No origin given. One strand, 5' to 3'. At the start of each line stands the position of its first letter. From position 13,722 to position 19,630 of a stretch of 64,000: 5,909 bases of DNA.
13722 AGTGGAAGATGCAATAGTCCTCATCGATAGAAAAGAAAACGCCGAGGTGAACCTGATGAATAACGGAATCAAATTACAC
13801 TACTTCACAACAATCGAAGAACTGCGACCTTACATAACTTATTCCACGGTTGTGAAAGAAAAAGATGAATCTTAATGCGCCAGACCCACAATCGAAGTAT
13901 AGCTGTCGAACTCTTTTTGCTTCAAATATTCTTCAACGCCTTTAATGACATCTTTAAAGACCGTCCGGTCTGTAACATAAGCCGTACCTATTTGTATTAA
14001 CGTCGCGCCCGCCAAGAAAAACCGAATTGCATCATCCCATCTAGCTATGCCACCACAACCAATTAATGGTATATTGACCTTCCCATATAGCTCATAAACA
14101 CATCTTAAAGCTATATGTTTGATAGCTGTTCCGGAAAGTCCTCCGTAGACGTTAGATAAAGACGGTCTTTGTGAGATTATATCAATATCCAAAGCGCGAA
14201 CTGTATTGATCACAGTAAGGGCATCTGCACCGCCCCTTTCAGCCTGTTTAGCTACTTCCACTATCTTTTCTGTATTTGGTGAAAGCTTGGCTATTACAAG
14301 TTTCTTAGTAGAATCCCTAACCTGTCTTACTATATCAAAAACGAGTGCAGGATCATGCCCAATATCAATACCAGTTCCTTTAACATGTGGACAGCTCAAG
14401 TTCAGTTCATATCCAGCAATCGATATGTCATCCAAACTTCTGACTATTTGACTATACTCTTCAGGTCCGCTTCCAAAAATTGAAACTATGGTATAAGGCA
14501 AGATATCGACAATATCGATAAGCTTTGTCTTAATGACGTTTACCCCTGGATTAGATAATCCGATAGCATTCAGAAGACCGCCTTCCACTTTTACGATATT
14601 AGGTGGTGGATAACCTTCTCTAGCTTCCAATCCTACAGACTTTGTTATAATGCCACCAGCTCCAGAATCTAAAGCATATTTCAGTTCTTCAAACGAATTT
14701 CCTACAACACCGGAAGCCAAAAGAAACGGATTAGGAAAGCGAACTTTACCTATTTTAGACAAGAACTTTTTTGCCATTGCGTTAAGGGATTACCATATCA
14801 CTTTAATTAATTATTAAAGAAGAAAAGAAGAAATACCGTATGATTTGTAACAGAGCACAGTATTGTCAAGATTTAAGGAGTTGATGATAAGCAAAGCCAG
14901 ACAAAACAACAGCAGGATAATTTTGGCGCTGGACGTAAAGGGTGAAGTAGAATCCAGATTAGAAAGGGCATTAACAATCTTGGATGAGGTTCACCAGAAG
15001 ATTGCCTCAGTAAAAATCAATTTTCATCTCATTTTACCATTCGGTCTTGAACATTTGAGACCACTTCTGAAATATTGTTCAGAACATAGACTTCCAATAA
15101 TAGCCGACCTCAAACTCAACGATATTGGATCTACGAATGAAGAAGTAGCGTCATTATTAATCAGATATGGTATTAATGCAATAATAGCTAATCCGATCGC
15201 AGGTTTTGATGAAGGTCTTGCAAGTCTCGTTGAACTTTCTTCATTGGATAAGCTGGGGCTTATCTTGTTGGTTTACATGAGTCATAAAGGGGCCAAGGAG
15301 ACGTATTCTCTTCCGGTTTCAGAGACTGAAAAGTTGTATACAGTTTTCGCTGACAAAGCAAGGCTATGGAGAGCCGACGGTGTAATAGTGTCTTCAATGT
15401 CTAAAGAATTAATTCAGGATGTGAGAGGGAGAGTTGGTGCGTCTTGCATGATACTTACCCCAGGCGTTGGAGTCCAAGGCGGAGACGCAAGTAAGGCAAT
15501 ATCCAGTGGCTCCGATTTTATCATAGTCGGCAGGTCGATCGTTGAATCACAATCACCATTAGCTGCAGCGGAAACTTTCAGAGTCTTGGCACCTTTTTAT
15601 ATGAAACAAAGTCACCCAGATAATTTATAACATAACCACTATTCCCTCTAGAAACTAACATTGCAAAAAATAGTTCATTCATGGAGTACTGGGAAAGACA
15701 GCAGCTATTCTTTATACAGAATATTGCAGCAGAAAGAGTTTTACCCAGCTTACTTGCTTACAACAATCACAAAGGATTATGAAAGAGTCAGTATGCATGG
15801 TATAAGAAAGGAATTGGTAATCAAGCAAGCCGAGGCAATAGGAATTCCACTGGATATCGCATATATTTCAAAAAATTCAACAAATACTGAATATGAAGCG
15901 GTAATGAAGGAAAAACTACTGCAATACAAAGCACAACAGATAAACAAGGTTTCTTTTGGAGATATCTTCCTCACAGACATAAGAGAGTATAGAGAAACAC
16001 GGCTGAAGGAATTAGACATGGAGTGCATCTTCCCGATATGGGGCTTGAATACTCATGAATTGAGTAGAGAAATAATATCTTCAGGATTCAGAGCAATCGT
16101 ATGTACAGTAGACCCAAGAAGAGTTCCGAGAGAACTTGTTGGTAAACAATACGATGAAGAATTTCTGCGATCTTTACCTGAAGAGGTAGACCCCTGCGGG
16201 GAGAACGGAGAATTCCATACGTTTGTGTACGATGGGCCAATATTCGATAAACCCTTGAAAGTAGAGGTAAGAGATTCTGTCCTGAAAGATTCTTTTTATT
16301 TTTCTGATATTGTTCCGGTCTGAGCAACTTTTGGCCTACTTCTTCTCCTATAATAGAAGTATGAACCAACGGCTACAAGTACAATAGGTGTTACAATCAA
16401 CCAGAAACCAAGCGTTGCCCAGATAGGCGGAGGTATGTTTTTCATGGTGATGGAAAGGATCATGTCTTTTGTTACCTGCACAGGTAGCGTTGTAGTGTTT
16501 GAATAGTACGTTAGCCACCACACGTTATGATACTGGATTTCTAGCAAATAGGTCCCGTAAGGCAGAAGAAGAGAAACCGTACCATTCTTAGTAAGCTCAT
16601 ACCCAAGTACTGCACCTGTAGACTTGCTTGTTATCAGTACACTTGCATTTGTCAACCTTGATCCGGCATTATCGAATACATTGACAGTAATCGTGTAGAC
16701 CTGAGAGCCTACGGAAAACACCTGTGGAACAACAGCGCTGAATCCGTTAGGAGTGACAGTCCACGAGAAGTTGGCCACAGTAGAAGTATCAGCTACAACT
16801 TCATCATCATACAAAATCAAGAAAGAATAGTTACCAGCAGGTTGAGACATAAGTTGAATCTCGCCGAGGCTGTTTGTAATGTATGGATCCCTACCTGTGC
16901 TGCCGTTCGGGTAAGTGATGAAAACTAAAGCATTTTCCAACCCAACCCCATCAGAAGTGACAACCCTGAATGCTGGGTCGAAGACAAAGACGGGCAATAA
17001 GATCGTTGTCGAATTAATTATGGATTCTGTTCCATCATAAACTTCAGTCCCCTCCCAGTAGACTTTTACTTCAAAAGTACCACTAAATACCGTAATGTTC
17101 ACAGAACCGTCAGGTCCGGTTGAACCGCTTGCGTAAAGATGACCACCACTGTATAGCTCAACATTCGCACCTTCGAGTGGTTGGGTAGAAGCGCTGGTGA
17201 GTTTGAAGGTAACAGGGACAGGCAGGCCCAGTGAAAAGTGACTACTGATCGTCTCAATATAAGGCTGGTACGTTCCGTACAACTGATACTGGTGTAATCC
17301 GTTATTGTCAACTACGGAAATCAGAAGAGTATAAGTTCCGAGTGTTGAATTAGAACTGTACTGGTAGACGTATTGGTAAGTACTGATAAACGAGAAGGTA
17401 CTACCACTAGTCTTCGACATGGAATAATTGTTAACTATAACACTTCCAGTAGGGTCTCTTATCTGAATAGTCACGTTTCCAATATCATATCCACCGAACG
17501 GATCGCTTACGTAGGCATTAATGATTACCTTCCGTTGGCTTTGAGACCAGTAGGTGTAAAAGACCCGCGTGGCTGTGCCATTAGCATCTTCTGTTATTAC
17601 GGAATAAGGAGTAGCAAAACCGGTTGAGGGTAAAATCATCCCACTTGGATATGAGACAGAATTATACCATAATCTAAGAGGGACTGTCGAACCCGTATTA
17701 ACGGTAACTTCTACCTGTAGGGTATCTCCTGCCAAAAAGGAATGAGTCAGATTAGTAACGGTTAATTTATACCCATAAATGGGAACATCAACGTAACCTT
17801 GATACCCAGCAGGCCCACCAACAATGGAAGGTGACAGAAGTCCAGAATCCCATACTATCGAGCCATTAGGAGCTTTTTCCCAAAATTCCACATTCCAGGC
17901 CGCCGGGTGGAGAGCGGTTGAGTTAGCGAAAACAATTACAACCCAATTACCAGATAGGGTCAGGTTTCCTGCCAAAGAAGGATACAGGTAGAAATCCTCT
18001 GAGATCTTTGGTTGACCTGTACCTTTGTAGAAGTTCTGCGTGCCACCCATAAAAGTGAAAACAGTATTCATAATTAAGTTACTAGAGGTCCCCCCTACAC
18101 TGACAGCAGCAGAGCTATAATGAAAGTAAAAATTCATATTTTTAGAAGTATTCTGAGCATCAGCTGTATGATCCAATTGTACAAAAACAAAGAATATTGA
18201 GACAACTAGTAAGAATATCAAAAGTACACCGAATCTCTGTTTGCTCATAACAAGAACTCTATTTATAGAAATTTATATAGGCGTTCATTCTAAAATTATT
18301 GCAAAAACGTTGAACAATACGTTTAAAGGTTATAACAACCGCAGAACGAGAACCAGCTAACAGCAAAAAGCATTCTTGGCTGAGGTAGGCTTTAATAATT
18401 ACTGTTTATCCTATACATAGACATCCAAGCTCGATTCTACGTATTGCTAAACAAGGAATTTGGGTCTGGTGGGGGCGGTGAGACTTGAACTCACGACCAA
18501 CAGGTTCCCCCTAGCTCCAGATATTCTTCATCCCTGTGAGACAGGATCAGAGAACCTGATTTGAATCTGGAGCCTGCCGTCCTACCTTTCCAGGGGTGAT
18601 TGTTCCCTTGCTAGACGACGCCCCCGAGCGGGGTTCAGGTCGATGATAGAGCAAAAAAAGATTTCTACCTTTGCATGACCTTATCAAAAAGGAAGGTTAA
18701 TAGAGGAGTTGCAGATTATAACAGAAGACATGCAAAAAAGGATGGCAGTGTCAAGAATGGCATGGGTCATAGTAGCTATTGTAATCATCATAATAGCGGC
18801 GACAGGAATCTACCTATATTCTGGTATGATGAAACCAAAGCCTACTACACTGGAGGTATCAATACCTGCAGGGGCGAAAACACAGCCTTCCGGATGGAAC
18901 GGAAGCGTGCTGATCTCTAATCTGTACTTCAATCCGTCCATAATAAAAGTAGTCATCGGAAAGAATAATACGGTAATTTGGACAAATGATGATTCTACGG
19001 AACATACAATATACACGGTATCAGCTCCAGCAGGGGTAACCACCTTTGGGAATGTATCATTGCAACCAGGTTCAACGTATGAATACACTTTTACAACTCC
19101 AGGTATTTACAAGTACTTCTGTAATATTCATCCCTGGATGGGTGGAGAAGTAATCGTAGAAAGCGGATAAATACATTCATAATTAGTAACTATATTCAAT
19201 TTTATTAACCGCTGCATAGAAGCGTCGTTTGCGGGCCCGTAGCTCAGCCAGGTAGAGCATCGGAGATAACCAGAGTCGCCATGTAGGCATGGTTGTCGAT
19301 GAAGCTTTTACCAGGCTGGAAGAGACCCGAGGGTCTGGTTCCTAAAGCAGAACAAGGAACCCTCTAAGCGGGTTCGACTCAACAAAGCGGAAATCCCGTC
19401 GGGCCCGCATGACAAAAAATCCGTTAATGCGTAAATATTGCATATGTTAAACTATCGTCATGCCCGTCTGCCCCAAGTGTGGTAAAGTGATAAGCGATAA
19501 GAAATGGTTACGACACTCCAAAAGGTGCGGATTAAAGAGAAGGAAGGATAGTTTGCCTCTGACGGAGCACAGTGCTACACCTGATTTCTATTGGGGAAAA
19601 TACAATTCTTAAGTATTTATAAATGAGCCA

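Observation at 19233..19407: tRNA-Lys(UUU) gene split by four bulge-helix-bulge introns, leaving 7-, 11- and 11-nt internal exons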

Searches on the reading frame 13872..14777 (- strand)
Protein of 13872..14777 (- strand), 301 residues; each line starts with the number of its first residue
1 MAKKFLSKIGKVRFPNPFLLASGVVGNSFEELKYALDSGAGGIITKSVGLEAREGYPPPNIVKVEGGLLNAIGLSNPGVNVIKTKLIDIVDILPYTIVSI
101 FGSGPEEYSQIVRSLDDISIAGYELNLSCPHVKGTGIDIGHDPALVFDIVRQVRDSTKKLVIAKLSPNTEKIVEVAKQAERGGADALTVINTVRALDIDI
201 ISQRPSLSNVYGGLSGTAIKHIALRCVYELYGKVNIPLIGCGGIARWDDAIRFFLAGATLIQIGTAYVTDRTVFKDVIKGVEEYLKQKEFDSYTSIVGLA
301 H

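Call 43: search_protein_families(library=pfam, proteins=[window:13872-14777:-], max_evalue=0.001)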
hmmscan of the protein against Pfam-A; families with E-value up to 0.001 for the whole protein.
window:13872-14777:- (301 aa): 3 families
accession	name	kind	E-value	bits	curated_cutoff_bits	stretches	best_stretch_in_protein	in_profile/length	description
PF01180.27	DHO_dh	-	1.8e-64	218.2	27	1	8-285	5-291/291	Dihydroorotate dehydrogenase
PF01207.24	Dus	-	3.7e-08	33.3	20.4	1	96-276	56-226/311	Dihydrouridine synthase (Dus)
PF00977.27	His_biosynth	-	0.00022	21.2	23.6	0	222-280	60-118/228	Histidine biosynthesis protein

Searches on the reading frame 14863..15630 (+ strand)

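Call 43: search_protein_families(library=pfam, proteins=[window:14863-15630:+], max_evalue=0.001)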
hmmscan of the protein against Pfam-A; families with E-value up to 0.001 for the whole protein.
window:14863-15630:+ (255 aa): 1 family
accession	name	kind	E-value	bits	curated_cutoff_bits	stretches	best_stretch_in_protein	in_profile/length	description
PF00215.30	OMPdecase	-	6.8e-34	118.1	27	1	17-238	1-220/221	Orotidine 5'-phosphate decarboxylase / HUMPS family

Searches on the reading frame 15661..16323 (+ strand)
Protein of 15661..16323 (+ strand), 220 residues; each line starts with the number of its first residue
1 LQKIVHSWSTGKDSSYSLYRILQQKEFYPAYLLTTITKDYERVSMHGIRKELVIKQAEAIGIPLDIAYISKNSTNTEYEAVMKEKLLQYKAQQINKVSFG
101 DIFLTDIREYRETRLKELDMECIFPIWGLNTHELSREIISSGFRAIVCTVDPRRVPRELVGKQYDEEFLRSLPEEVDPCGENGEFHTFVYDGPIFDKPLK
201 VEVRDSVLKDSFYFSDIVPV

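Call 43: search_protein_families(library=pfam, proteins=[window:15661-16323:+], max_evalue=0.001)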
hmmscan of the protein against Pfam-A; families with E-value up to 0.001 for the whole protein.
window:15661-16323:+ (220 aa): 1 family
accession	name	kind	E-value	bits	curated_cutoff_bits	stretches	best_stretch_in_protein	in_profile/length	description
PF01902.24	Diphthami_syn_2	-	6.5e-35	121.1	23.2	1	3-217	2-214/219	Diphthamide synthase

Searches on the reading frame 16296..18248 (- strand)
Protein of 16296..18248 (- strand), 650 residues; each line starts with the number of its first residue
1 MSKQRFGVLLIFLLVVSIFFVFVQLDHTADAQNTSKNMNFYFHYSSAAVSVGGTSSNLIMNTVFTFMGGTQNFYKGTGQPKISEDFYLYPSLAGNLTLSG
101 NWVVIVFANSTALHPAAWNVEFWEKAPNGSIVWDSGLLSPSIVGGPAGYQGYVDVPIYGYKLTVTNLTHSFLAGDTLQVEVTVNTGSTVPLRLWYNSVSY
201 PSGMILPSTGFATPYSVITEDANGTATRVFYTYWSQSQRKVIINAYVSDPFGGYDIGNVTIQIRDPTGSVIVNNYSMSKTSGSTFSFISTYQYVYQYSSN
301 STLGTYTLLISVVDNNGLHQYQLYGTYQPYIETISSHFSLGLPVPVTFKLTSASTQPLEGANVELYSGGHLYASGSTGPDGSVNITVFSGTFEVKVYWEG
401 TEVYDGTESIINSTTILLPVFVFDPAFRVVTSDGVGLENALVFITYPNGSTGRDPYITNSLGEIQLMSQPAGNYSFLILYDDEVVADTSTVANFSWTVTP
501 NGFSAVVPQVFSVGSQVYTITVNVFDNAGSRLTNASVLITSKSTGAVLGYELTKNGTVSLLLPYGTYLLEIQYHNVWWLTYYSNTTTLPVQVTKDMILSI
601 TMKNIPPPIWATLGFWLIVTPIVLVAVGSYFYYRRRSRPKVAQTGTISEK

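Call 12: find_encoding_contigs(protein=window:16296-18248:-, flank=6000, max_places=6)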
Protein window:16296-18248:- (650 aa): no gene with exactly this product is on record in the collection.

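Call 43: search_protein_families(library=pfam, proteins=[window:16296-18248:-], max_evalue=0.001)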
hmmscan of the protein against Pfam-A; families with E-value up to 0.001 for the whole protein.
window:16296-18248:- (650 aa): 3 families
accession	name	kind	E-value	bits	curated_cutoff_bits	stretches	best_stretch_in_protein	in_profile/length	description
PF13620.12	CarboxypepD_reg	-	7.5e-10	39.5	32.3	1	519-577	1-60/82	Carboxypeptidase regulatory-like domain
PF17789.7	MG4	-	1.4e-05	25.7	24.7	0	518-560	16-58/95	Macroglobulin domain MG4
PF17802.7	SpaA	-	0.00015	22.3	23.1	0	520-604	3-89/91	Prealbumin-like fold domain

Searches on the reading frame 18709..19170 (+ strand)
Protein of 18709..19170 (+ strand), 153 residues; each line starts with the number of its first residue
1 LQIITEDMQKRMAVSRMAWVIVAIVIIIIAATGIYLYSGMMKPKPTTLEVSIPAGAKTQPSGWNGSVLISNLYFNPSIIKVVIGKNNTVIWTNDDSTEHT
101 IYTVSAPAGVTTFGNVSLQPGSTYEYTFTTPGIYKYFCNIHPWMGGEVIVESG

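Call 43: search_protein_families(library=pfam, proteins=[window:18709-19170:+], max_evalue=0.001)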
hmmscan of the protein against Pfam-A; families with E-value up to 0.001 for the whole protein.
window:18709-19170:+ (153 aa): 2 families
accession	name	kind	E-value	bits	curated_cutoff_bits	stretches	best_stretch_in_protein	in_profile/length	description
PF13473.12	Cupredoxin_1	-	7.8e-09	35.9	27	1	66-150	24-104/104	Cupredoxin-like domain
PF00127.26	Copper-bind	-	4.2e-07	30.8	21.2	1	70-151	10-99/99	Copper binding proteins, plastocyanin/azurin family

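Call 47: find_homologous_proteins(query=window:18709-19170:+, max_evalue=1e-10)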
Query window:18709-19170:+ (153 aa): 19 proteins with E <= 1e-10 among 38 candidates.
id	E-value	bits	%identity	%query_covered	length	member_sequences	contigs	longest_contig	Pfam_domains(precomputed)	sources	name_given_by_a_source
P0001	9.5e-85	300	100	90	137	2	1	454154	PF00127.27,PF13473.13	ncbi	ncbi:MAG: cupredoxin domain-containing protein [Conexivisphaerales archaeon]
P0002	7.6e-68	245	71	95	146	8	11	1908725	PF00127.27,PF13473.13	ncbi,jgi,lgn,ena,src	jgi:plastocyanin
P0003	8.8e-62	225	65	95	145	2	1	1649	PF13473.13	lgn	-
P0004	6.0e-49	184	53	69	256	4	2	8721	PF00127.27,PF13473.13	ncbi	ncbi:MAG: cupredoxin domain-containing protein [Nitrososphaerota archaeon]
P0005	9.8e-48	180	66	76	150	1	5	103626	PF13473.13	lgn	-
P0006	1.2e-42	163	63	83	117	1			-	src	-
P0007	3.2e-26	110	40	86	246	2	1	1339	PF00127.27,PF13473.13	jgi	-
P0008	4.0e-25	106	49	75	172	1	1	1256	PF00127.27,PF13473.13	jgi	jgi:plastocyanin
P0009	6.4e-23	99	47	71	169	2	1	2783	PF00127.27,PF13473.13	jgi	jgi:plastocyanin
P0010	9.0e-21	92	43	89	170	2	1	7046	PF00127.27,PF13473.13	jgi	-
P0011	1.0e-20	92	50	71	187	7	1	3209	PF00127.27,PF13473.13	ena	-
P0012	2.1e-20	91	38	91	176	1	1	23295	PF00127.27,PF13473.13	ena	-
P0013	2.4e-20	91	39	67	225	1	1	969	PF00127.27,PF13473.13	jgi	jgi:plastocyanin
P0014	5.4e-20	90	43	73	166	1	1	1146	PF00127.27,PF13473.13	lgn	-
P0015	1.5e-19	88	48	71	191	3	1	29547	PF00127.27,PF13473.13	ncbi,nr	ncbi:MAG TPA: plastocyanin/azurin family copper-binding protein [Nitrososphaerales archaeon]|nr:plas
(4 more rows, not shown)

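Call 48: find_encoding_contigs(protein=P0001, flank=3000, max_places=3)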
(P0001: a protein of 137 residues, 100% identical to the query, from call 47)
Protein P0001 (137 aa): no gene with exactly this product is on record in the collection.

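Call 49: find_encoding_contigs(protein=P0005, flank=3000, max_places=6)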
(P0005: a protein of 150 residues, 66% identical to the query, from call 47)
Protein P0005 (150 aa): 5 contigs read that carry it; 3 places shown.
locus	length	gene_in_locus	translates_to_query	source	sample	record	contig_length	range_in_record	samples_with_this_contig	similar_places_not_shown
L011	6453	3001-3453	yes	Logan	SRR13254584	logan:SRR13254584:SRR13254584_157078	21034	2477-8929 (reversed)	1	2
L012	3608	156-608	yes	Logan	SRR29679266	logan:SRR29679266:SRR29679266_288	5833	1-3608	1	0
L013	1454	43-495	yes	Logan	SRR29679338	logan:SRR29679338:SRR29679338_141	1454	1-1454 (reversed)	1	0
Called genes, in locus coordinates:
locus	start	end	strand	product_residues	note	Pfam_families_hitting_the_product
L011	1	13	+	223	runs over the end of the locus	PF01902:Diphthami_syn_2_N, PF28410:Diphthami_syn_2_C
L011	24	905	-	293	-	PF13620:CarboxypepD_reg (faint)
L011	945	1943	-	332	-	-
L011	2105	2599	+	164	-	-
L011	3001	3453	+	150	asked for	PF13473:Cupredoxin_1 (weak)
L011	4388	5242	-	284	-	PF00571:CBS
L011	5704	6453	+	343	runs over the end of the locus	-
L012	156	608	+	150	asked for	PF13473:Cupredoxin_1 (weak)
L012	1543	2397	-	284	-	PF00571:CBS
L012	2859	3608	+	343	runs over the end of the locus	-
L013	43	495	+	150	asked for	PF13473:Cupredoxin_1 (weak)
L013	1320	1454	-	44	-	?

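Call 50: find_encoding_contigs(protein=P0004, flank=3000, max_places=4)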
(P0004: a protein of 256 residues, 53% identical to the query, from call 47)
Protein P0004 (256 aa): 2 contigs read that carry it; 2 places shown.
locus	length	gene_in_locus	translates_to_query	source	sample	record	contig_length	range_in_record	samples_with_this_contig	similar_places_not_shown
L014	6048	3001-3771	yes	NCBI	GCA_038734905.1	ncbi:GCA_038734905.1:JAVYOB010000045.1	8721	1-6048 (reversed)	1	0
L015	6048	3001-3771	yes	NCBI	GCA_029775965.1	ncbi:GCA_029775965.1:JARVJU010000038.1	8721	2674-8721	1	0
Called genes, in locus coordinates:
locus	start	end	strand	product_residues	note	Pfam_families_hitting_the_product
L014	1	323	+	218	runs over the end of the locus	PF00116:COX2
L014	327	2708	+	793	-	PF00115:COX1, PF00510:COX3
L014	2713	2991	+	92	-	PF03626:COX4_pro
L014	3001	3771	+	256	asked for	PF13473:Cupredoxin_1, PF00127:Copper-bind (weak)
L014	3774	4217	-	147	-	PF10604:Polyketide_cyc2 (weak), PF06240:COXG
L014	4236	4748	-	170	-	PF01799:Fer2_2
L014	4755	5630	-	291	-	PF00941:FAD_binding_5, PF03450:CO_deh_flav_C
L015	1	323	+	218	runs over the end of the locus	PF00116:COX2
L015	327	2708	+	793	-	PF00115:COX1, PF00510:COX3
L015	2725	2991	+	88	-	PF03626:COX4_pro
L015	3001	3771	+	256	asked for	PF13473:Cupredoxin_1, PF00127:Copper-bind (weak)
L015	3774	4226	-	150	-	PF10604:Polyketide_cyc2 (weak), PF06240:COXG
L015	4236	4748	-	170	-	PF01799:Fer2_2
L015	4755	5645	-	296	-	PF00941:FAD_binding_5, PF03450:CO_deh_flav_C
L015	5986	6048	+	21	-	?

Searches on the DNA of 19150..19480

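Call 4: search_rna_families(source=window, start=19150, end=19480, threshold=evalue, max_evalue=10, show_alignments=3)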
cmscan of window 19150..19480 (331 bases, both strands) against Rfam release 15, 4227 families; matches with E-value up to 10: 1.
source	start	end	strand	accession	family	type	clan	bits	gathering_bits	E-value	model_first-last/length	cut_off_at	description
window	19295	19350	+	RF01985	ZEB2_AS1_2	Gene; lncRNA;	-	11.8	70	2.5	1-61/61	no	ZEB2 antisense RNA 1 conserved region 2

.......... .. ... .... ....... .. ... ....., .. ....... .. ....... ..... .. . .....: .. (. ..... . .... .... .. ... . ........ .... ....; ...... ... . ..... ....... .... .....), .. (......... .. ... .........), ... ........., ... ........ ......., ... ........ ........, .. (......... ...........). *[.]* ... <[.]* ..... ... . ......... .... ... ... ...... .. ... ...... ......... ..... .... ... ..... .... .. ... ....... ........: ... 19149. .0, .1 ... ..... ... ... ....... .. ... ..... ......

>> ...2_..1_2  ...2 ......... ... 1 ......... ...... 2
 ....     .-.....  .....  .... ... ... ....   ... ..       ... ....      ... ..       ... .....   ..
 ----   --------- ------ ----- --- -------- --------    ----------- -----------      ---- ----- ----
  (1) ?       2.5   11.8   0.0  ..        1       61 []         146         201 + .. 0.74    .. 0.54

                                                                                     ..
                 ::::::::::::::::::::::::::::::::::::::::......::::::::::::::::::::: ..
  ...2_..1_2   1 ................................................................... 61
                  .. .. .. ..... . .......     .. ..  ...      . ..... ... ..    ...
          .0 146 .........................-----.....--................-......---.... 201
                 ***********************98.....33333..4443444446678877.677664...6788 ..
